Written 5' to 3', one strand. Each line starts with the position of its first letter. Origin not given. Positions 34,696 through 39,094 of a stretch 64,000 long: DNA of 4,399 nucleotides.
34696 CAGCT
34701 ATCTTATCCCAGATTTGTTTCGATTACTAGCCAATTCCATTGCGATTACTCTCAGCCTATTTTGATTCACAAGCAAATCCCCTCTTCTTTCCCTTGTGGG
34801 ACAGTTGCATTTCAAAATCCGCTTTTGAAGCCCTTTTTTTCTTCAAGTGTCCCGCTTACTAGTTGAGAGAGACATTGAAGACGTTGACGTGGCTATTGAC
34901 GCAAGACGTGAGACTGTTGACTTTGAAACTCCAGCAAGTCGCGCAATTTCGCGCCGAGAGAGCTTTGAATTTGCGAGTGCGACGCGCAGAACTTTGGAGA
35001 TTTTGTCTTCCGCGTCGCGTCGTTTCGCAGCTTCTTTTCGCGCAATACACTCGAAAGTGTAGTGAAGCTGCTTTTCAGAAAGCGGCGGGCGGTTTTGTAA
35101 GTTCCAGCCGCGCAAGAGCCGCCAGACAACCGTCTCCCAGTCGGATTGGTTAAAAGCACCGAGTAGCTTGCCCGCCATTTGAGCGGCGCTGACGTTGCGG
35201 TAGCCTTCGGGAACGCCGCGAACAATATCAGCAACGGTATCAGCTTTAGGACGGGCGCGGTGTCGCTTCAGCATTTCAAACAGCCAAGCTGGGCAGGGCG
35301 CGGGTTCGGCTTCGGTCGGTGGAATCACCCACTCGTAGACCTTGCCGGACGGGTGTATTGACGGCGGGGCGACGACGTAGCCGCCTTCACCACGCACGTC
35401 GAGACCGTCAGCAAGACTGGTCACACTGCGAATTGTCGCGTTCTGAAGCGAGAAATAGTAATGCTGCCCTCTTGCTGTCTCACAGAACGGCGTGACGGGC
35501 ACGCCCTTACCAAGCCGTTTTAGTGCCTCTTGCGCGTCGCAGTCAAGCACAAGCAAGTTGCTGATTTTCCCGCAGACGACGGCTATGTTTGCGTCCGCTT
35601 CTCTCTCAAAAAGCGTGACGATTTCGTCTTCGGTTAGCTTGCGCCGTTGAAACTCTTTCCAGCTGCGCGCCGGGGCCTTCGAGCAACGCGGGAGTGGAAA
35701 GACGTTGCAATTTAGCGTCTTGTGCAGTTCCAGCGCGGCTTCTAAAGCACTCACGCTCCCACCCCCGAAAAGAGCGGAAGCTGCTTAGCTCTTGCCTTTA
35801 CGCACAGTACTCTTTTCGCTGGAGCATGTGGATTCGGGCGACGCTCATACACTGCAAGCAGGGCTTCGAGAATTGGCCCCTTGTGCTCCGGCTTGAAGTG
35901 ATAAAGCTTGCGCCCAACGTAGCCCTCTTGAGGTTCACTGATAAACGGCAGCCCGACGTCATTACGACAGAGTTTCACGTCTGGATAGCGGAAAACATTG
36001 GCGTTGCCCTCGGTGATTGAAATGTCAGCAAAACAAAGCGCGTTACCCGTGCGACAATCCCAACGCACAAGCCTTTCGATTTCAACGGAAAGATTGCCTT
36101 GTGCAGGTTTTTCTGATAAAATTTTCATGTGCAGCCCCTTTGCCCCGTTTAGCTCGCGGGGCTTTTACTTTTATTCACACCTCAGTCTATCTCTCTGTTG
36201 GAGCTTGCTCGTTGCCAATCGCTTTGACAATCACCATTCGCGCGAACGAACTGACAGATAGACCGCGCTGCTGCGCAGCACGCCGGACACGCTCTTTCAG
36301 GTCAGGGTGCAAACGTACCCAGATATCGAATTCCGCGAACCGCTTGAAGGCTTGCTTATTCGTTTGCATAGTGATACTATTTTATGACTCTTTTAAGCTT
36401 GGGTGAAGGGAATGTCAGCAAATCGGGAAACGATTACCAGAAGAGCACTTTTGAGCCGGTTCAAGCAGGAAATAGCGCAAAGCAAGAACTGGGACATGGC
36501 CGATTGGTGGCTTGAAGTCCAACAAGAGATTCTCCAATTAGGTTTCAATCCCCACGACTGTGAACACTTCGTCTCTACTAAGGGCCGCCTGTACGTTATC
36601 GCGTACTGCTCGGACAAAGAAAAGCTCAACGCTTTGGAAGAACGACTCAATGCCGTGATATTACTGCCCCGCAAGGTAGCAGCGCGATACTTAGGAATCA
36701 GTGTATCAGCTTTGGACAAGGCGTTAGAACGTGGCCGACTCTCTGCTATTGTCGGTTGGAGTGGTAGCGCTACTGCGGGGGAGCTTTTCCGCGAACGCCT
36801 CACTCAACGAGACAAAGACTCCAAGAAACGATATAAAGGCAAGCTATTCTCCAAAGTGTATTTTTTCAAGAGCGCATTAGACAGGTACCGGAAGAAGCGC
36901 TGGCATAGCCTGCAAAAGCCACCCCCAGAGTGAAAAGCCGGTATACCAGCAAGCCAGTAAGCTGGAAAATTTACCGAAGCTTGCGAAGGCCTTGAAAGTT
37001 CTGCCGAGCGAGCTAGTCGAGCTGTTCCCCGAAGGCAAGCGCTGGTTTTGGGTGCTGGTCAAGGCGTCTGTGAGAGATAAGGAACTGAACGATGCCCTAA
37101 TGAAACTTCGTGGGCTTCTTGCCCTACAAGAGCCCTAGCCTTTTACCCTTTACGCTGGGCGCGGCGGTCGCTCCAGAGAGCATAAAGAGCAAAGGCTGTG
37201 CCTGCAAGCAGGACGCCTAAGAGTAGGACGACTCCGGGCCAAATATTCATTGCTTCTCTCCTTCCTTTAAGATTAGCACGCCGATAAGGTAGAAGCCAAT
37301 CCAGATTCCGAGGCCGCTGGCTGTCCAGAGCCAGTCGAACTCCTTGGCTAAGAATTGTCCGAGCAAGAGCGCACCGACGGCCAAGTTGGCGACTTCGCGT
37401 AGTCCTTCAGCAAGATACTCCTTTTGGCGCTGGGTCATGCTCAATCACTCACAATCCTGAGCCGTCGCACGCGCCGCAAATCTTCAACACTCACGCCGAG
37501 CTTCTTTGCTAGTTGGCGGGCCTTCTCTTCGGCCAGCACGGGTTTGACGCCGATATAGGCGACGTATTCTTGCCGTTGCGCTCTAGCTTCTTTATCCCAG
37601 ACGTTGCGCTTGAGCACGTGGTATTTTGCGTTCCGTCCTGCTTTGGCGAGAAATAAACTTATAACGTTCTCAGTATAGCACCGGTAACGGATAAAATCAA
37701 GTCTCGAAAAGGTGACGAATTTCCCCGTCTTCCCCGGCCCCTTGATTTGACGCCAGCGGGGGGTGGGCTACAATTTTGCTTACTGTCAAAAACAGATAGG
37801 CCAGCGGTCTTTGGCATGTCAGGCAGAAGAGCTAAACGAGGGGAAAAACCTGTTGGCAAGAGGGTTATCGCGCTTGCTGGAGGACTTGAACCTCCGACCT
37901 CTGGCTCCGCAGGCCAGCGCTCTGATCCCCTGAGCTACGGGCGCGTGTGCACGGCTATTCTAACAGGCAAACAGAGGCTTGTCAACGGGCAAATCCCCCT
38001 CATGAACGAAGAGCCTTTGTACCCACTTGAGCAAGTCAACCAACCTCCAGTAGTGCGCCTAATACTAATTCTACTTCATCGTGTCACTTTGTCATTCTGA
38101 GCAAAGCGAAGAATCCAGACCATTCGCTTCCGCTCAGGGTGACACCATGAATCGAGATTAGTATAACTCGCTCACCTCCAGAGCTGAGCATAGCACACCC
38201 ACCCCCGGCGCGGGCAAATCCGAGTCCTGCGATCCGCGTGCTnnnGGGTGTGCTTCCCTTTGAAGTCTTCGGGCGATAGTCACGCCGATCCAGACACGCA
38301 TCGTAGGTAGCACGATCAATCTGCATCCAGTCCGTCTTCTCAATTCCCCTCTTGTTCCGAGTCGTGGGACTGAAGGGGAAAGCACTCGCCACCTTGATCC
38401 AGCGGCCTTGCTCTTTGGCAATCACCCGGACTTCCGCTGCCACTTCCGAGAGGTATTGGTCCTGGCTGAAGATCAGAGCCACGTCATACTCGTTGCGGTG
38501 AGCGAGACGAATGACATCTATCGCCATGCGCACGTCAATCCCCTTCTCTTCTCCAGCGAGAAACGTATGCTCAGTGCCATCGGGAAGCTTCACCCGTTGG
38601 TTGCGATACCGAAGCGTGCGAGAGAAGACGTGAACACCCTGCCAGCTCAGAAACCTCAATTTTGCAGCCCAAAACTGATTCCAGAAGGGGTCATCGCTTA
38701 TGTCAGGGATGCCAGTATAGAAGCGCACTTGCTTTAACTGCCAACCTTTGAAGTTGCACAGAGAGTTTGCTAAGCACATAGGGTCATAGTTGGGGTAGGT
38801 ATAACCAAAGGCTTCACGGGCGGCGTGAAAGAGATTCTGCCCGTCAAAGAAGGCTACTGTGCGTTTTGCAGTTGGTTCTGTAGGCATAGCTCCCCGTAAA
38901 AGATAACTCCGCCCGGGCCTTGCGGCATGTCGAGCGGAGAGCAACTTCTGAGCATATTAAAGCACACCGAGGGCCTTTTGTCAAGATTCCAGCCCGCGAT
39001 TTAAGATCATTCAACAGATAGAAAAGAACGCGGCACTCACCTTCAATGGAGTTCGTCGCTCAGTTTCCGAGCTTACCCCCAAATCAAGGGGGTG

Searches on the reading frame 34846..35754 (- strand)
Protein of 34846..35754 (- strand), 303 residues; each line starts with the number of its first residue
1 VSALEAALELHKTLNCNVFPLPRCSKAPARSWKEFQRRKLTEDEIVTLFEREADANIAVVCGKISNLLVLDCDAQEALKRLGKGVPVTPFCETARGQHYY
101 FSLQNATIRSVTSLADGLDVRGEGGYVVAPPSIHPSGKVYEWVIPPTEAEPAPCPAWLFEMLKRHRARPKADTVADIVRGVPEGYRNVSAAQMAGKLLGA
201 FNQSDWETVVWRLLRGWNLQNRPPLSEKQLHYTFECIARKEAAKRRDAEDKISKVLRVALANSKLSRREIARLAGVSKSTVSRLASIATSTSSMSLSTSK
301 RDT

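Call 53: search_protein_families(library=pfam, proteins=[window:34846-35754:-], max_evalue=0.001)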
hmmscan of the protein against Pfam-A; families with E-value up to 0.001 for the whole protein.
window:34846-35754:- (303 aa): 4 families
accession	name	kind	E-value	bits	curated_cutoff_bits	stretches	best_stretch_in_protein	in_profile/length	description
PF09250.16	Prim-Pol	-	1.1e-31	110.9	22.8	1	10-157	4-158/158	Bifunctional DNA primase/polymerase, N-terminal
PF08708.16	PriCT_1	-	1.3e-05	25.1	21.1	1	177-241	4-65/67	Primase C terminal 1 (PriCT-1)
PF00356.27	LacI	-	2.7e-05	24.3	27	1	268-284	3-19/46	Bacterial regulatory proteins, lacI family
PF13412.12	HTH_24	-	0.00072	19.5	21.9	0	254-283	7-36/48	Winged helix-turn-helix DNA-binding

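Call 54: search_protein_families(library=ncbifam, proteins=[window:34846-35754:-], max_evalue=0.001)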
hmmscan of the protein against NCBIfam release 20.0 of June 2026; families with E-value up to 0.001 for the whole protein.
window:34846-35754:- (303 aa): 0 families

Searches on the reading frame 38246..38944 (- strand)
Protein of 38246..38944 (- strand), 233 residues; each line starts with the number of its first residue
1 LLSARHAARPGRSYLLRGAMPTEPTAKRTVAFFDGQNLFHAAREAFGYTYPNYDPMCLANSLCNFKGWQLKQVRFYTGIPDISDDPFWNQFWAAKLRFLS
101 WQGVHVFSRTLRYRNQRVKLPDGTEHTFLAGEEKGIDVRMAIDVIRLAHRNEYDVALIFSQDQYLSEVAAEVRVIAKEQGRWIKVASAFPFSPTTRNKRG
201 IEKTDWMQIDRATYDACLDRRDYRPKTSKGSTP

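Call 82: search_protein_families(library=padloc, proteins=[window:38246-38944:-], max_evalue=0.00001)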
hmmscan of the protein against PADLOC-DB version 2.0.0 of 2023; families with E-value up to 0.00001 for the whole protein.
window:38246-38944:- (233 aa): 1 family
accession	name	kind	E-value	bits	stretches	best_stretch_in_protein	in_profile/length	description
PDLC04163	HEC-09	-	2.3e-12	45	1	27-190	2-156/203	-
